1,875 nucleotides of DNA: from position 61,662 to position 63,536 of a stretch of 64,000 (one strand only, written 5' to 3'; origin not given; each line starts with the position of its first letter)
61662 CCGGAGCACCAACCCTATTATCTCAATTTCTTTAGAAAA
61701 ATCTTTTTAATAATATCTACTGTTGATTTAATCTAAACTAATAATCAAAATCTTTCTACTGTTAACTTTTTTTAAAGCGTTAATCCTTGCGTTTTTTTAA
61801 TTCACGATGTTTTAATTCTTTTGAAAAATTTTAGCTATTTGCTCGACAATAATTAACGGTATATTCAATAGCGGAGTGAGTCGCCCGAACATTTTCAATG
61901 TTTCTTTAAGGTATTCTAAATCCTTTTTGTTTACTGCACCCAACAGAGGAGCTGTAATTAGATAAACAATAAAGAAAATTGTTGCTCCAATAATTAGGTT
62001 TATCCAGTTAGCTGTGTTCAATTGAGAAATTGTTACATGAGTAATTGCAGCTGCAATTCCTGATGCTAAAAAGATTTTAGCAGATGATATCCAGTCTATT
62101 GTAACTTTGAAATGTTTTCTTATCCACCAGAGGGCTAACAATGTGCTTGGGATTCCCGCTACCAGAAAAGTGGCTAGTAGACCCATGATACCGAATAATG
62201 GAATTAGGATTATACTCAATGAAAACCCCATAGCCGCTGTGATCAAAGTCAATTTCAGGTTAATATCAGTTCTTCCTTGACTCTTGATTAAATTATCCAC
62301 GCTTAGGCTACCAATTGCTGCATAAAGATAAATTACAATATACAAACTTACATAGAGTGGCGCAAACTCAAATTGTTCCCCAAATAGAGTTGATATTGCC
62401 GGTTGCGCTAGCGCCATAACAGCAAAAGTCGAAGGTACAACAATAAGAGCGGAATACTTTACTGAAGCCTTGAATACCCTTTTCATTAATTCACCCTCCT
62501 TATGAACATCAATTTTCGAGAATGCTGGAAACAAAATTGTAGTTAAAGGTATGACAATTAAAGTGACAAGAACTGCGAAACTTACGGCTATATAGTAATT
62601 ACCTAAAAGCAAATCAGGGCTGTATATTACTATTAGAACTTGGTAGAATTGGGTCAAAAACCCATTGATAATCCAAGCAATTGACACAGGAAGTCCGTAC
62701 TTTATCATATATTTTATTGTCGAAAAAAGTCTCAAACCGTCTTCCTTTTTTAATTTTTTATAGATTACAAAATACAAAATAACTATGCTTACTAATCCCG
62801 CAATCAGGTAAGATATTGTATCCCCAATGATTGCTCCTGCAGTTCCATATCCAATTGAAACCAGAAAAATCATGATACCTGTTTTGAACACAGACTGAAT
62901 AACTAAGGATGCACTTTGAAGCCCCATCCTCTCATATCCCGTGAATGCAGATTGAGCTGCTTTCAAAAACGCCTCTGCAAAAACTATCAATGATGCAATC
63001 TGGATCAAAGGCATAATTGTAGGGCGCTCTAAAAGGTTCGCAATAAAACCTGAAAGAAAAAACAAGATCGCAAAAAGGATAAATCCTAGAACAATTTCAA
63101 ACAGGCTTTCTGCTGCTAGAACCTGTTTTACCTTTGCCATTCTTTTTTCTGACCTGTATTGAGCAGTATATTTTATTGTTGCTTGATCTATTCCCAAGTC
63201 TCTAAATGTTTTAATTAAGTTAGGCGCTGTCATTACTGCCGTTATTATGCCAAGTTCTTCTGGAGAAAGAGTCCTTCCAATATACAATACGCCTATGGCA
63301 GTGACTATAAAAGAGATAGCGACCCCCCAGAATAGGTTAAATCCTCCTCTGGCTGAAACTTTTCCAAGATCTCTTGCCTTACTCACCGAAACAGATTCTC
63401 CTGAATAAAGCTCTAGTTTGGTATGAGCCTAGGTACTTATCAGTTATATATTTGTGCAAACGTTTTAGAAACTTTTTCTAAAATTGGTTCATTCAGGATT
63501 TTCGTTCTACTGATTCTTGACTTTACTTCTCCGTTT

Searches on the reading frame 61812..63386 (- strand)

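Call 5: search_protein_families(library=pfam, max_evalue=0.01, proteins=[window:61812-63386:-])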
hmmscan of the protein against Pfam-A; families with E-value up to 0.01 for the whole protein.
window:61812-63386:- (524 aa): 3 families
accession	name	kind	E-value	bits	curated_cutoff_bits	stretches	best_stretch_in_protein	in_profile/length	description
PF13440.11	Polysacc_synt_3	-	6.8e-31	108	23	1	38-340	4-289/293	Polysaccharide biosynthesis protein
PF01943.22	Polysacc_synt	-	8e-29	101.4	28.2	1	12-292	2-273/274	Polysaccharide biosynthesis protein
PF03023.19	MurJ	-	3.7e-10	39.4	27.4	1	171-456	145-435/451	Lipid II flippase MurJ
